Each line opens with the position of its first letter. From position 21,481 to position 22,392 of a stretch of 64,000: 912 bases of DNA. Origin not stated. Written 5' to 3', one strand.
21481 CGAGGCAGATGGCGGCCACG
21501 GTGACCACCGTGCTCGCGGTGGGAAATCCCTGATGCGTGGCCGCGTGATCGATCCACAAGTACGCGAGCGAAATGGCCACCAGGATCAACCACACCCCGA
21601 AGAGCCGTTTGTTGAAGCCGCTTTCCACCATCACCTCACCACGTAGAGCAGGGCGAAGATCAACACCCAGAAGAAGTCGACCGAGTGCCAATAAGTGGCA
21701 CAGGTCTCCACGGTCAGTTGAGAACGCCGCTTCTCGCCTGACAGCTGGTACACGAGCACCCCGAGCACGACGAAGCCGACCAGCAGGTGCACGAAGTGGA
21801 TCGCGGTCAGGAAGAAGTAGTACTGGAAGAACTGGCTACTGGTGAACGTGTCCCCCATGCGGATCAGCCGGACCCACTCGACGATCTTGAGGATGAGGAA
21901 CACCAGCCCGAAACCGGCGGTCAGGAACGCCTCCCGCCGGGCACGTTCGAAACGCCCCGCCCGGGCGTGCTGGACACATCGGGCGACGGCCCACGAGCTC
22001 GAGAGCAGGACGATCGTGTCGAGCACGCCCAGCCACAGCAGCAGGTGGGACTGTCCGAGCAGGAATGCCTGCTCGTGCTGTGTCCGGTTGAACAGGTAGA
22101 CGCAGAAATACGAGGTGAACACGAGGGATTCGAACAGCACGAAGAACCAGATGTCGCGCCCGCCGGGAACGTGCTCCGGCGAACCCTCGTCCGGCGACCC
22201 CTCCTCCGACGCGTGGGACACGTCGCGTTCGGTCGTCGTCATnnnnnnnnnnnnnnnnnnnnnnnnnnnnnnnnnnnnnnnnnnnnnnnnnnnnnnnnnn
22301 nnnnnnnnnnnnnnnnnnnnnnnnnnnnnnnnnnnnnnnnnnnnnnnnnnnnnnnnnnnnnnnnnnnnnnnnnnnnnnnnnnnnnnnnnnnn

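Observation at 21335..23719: Four-gene membrane operon: two paralogous unknown polytopic proteins followed by orphan CyoC-like and CyoD-like subunits, with no catalytic oxidase subunits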

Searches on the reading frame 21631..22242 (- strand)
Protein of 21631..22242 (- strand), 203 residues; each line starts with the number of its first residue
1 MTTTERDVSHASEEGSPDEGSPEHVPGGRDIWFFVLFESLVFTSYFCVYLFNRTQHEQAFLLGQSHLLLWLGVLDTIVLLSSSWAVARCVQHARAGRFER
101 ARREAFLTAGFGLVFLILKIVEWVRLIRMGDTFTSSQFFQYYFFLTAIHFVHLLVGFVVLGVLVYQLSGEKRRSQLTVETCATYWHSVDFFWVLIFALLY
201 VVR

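Call 3: search_protein_families(library=pfam, proteins=[window:21631-22242:-], max_evalue=1)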
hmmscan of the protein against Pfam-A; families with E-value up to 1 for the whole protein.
window:21631-22242:- (203 aa): 2 families
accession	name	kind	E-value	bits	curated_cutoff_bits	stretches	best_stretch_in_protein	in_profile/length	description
PF00510.24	COX3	-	3.2e-09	37.5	23.8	1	32-201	81-255/258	Cytochrome c oxidase subunit III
PF17741.6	DUF5578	-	0.2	11.5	25.7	1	116-162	58-104/268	Family of unknown function (DUF5578)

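Call 4: search_protein_families(library=ncbifam, proteins=[window:21631-22242:-], max_evalue=1)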
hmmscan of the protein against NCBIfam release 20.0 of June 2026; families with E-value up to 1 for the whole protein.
window:21631-22242:- (203 aa): 4 families
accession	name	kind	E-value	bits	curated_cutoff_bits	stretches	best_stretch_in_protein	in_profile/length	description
NF050119.1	aa3_CtaE_Actin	exception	1.6e-20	74.2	190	1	35-203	19-190/190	aa3-type cytochrome oxidase subunit III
TIGR02842.1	CyoC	equivalog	6.8e-19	68.9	223.75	1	31-202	5-177/180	cytochrome o ubiquinol oxidase subunit III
TIGR02897.1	QoxC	equivalog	4.5e-14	53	239.9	1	31-202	14-187/190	cytochrome aa3 quinol oxidase subunit III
NF007944.0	PRK10663.1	equivalog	5e-13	49.3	340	1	5-202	7-201/204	cytochrome o ubiquinol oxidase subunit III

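Call 48: search_dna_similar(query=window:21634-22242:-, collection=plasmids, mode=protein, max_evalue=0.00001, max_rows=60)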
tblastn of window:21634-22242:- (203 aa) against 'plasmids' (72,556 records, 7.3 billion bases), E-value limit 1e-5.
Records with a match: 4; places in all: 4; records where one place covers at least 80% of the query: 4.
Best place of each record, by identity: <60% 4.
By first word of the organism name: Diaphorobacter 1; Thiothrix 1; Rhodococcus 1; Streptomyces 1.
By predicted mobility (MOB-suite, as given by PLSDB): non-mobilizable 2; mobilizable 2.
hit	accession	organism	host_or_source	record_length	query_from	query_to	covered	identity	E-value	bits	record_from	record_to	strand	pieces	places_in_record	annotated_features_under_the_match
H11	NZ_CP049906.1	Diaphorobacter sp. HDW4B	single bacterial strain,Hydrophilus ...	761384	25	202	88%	36.7%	4e-12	71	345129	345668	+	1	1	cytochrome c oxidase subunit 3 family protein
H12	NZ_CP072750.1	Thiothrix fructosivorans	cell culture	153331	25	203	88%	35.4%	1e-9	64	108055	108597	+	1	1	cytochrome c oxidase subunit 3 family protein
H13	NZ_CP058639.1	Rhodococcus sp. ZPP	cell culture,soil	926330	25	201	87%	34.8%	5e-7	57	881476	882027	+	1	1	cytochrome c oxidase subunit 3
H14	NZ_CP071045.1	Streptomyces sp. CA-256286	sediment,muddy soil from torrent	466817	24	203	89%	32.6%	3e-7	57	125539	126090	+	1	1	cytochrome c oxidase subunit 3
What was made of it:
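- Closest known: NorE/NorF. Same: C is 35% identical to that protein (call 48).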

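Call 49: get_annotated_region(hit=H11, flank=5000)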
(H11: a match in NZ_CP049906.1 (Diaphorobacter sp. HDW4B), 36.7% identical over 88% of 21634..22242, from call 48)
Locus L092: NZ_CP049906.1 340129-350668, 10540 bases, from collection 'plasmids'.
description: Diaphorobacter sp. HDW4B plasmid unnamed1, complete sequence
organism: Diaphorobacter sp. HDW4B (NCBI taxid 2714925)
taxonomy: Bacteria; Pseudomonadota; Betaproteobacteria; Burkholderiales; Comamonadaceae; Diaphorobacter; Diaphorobacter sp. HDW4B
host: -; source: single bacterial strain,Hydrophilus acuminatus; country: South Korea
typing (MOB-suite, as given by PLSDB): non-mobilizable
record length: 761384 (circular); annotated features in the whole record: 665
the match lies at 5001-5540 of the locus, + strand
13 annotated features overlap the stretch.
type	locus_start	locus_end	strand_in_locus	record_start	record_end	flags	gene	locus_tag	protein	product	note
CDS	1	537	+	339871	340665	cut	-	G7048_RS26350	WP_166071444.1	enoyl-CoA hydratase-related protein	-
CDS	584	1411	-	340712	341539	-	-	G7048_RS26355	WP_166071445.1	SDR family NAD(P)-dependent oxidoreductase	-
CDS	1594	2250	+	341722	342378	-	-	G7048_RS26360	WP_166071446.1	TetR/AcrR family transcriptional regulator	GO:0006355 - regulation of DNA-templated transcription [Evidence IEA]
CDS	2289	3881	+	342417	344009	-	-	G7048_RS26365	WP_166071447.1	NAD(P)/FAD-dependent oxidoreductase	-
CDS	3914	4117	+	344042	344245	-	-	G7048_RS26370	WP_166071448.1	hypothetical protein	-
CDS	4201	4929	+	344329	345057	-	-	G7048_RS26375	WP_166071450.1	hypothetical protein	-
CDS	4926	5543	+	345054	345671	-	-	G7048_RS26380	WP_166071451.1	cytochrome c oxidase subunit 3 family protein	-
CDS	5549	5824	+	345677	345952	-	-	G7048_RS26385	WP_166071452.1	cytochrome C oxidase subunit IV family protein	-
CDS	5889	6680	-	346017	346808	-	-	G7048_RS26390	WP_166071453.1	enoyl-CoA hydratase-related protein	-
CDS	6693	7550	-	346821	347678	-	-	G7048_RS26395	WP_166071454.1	MaoC/PaaZ C-terminal domain-containing protein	-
CDS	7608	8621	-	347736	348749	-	-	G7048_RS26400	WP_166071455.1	NADP-dependent oxidoreductase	-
CDS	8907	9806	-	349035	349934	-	-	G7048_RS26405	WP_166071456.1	SDR family oxidoreductase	-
CDS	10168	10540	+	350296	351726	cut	-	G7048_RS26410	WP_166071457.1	SIR2 family protein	-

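Call 50: get_annotated_region(hit=H12, flank=5000)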
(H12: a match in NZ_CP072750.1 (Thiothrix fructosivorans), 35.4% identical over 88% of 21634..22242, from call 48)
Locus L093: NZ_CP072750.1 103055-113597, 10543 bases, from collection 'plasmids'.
description: Thiothrix fructosivorans strain ATCC 49748 plasmid pTfr153, complete sequence
organism: Thiothrix fructosivorans (NCBI taxid 111770)
taxonomy: Bacteria; Pseudomonadota; Gammaproteobacteria; Thiotrichales; Thiotrichaceae; Thiothrix; Thiothrix fructosivorans
host: -; source: cell culture; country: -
typing (MOB-suite, as given by PLSDB): non-mobilizable
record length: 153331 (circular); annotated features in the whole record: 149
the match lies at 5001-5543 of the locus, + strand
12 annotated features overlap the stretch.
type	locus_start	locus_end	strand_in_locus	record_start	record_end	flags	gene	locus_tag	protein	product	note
CDS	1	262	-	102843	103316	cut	-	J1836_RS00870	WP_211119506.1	SCP2 sterol-binding domain-containing protein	-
CDS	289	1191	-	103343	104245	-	-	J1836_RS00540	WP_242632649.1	U32 family peptidase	GO:0006744 - ubiquinone biosynthetic process [Evidence IEA]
CDS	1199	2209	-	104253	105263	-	-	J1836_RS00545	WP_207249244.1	peptidase U32 family protein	-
CDS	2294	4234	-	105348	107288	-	-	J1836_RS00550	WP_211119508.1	TonB-dependent receptor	-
CDS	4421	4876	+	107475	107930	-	-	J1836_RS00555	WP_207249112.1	DUF2507 domain-containing protein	-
CDS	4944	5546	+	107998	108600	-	-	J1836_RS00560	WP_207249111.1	cytochrome c oxidase subunit 3 family protein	-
CDS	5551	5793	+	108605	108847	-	-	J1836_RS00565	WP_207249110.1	cytochrome C oxidase subunit IV family protein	-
CDS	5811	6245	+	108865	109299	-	-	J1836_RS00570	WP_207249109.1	hemerythrin family protein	-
CDS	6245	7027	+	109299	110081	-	-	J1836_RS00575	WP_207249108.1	CbbQ/NirQ/NorQ/GpvN family protein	-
CDS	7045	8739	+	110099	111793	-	-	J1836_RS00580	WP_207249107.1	VWA domain-containing protein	-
CDS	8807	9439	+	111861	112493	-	-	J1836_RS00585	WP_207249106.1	TetR/AcrR family transcriptional regulator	GO:0006355 - regulation of DNA-templated transcription [Evidence IEA]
CDS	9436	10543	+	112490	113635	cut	-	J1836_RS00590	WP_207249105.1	efflux RND transporter periplasmic adaptor subunit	GO:0006810 - transport [Evidence IEA]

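Call 51: get_annotated_region(hit=H13, flank=5000)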
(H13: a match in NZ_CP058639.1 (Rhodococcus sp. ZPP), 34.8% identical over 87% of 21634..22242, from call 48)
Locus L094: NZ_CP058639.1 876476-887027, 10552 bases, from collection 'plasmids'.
description: Rhodococcus sp. ZPP plasmid pRZP2, complete sequence
organism: Rhodococcus sp. ZPP (NCBI taxid 2749906)
taxonomy: Bacteria; Actinomycetota; Actinomycetes; Mycobacteriales; Nocardiaceae; Rhodococcus; Rhodococcus sp. ZPP
host: -; source: cell culture,soil; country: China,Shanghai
typing (MOB-suite, as given by PLSDB): mobilizable; relaxase MOBP,MOBP
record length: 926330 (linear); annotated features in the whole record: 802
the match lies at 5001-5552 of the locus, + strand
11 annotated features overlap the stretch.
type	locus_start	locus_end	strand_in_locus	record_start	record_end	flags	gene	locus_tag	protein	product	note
CDS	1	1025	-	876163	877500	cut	-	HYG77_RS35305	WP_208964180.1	bifunctional lytic transglycosylase/C40 family peptidase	GO:0006508 - proteolysis [Evidence IEA]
CDS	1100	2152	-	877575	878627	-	-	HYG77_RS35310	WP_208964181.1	ABC transporter ATP-binding protein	-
CDS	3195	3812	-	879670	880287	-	-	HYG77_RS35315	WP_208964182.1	TetR/AcrR family transcriptional regulator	GO:0006355 - regulation of DNA-templated transcription [Evidence IEA]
CDS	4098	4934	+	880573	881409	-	-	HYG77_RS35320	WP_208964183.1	hypothetical protein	-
CDS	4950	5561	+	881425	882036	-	-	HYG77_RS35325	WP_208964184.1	cytochrome c oxidase subunit 3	-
CDS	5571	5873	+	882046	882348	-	-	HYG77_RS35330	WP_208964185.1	cytochrome C oxidase subunit IV family protein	-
CDS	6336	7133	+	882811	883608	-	-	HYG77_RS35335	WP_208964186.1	ABC transporter permease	-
CDS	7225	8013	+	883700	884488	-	-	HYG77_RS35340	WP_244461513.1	ABC transporter permease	-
CDS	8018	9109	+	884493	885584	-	-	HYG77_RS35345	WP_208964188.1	Mce family protein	-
CDS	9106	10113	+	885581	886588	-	-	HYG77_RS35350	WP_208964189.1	MlaD family protein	-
CDS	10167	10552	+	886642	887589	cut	-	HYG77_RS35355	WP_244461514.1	MlaD family protein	-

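Call 52: get_annotated_region(hit=H14, flank=5000)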
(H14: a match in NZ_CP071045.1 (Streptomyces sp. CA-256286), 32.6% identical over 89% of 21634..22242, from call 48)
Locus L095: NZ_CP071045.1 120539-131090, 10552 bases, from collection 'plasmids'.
description: Streptomyces sp. CA-256286 plasmid p65_CHABEC, complete sequence
organism: Streptomyces sp. CA-256286 (NCBI taxid 2801033)
taxonomy: Bacteria; Actinomycetota; Actinomycetes; Kitasatosporales; Streptomycetaceae; Streptomyces; Streptomyces sp. CA-256286
host: -; source: sediment,muddy soil from torrent; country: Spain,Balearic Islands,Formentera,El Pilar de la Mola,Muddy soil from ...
typing (MOB-suite, as given by PLSDB): mobilizable; replicon rep_cluster_1910,rep_cluster_1910,rep_cluster_1974; relaxase MOBP,MOBP
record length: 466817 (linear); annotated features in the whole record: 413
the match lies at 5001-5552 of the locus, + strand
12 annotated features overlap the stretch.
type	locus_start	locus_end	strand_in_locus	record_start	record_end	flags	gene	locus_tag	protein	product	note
CDS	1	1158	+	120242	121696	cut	-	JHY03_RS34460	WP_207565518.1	FAD-dependent monooxygenase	-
CDS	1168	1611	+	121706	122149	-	-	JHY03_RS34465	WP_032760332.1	nuclear transport factor 2 family protein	-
CDS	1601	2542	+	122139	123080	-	-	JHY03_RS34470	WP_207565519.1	NAD(P)-dependent oxidoreductase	-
CDS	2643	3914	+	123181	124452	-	-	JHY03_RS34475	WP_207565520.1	cytochrome P450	-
CDS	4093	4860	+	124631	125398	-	-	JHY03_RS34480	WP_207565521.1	hypothetical protein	-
CDS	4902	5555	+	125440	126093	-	-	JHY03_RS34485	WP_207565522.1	cytochrome c oxidase subunit 3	-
CDS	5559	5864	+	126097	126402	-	-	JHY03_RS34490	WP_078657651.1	cytochrome C oxidase subunit IV family protein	-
CDS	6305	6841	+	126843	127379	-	-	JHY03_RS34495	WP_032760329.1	hypothetical protein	-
CDS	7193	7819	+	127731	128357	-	-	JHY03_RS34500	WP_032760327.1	hypothetical protein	-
CDS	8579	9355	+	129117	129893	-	-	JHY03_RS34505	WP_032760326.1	SDR family oxidoreductase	-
CDS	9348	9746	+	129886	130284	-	-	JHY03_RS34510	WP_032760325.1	heme-binding protein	-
CDS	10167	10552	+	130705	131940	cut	-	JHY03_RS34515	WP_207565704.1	low temperature requirement protein A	-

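Call 80: search_solved_structures(query=window:21634-22242:-, max_evalue=0.01)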
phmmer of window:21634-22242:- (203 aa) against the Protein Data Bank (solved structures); distinct sequences matched with E-value up to 0.01: 30.
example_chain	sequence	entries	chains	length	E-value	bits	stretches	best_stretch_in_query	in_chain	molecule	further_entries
6adq_G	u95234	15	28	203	1.5e-14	57.5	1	22-203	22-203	Cytochrome c oxidase subunit 3 | Cytochrome aa3 subunit 3 | Probable cytochrome c oxidase subunit 3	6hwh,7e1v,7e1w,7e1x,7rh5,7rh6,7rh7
9wcx_f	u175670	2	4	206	3.7e-12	49.6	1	22-203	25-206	Probable cytochrome c oxidase subunit 3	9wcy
8hcr_G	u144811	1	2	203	9.3e-12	48.3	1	22-203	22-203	Probable cytochrome c oxidase subunit 3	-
7q21_E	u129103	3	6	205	3.8e-11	46.3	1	34-202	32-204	Cytochrome c oxidase subunit 3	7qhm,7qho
6kob_C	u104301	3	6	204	9.3e-10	41.8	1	31-201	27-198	AA3-600 quinol oxidase subunit IIII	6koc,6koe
2yev_A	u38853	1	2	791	1.1e-08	38.3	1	32-201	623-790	CYTOCHROME C OXIDASE POLYPEPTIDE I+III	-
1fft_C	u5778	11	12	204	2.5e-08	37.1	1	7-201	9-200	UBIQUINOL OXIDASE | Cytochrome o ubiquinol oxidase | Cytochrome bo(3) ubiquinol oxidase subunit 3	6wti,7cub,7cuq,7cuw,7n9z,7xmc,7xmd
9ufb_C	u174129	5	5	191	3e-08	36.9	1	31-201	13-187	Cytochrome bo(3) ubiquinol oxidase subunit 3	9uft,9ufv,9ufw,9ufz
8f68_C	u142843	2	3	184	1.9e-06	31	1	31-201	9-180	Cytochrome bo(3) ubiquinol oxidase subunit 3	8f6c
9fks_i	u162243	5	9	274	1.8e-05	27.8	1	71-201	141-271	cytochrome-c oxidase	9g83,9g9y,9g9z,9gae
9f5x_2D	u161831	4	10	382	3.2e-05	27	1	106-201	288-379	Cytochrome c oxidase subunit 3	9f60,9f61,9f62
1qle_C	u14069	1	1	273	3.2e-05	27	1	71-201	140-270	CYTOCHROME C OXIDASE POLYPEPTIDE III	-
7ate_C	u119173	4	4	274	3.2e-05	27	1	71-201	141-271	Cytochrome c oxidase subunit 3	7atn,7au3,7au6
7jro_c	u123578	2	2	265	4.4e-05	26.5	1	72-200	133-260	COX3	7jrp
7o37_c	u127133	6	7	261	0.00014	24.9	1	70-200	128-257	Cytochrome c oxidase subunit 3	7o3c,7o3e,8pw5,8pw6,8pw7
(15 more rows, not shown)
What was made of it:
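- On Pfam COX3 (PF00510), for protein C: End-to-end alignment to solved subunit III chains (call 80).
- Closest known: Subunits III and IV of heme-copper oxidases. Same: C aligns end to end with solved subunit III structures: 6adq_G, 6kob_C and 1fft_C (call 80).
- Its closest solved relative is actinobacterial CtaE (E=1.5e-14, call 80), and its best NCBIfam match is aa3_CtaE_Actin (call 4).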

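Call 82: search_protein_families(library=padloc, proteins=[window:21631-22242:-], max_evalue=0.01)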
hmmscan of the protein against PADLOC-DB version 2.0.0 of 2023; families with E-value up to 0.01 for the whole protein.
window:21631-22242:- (203 aa): 0 families
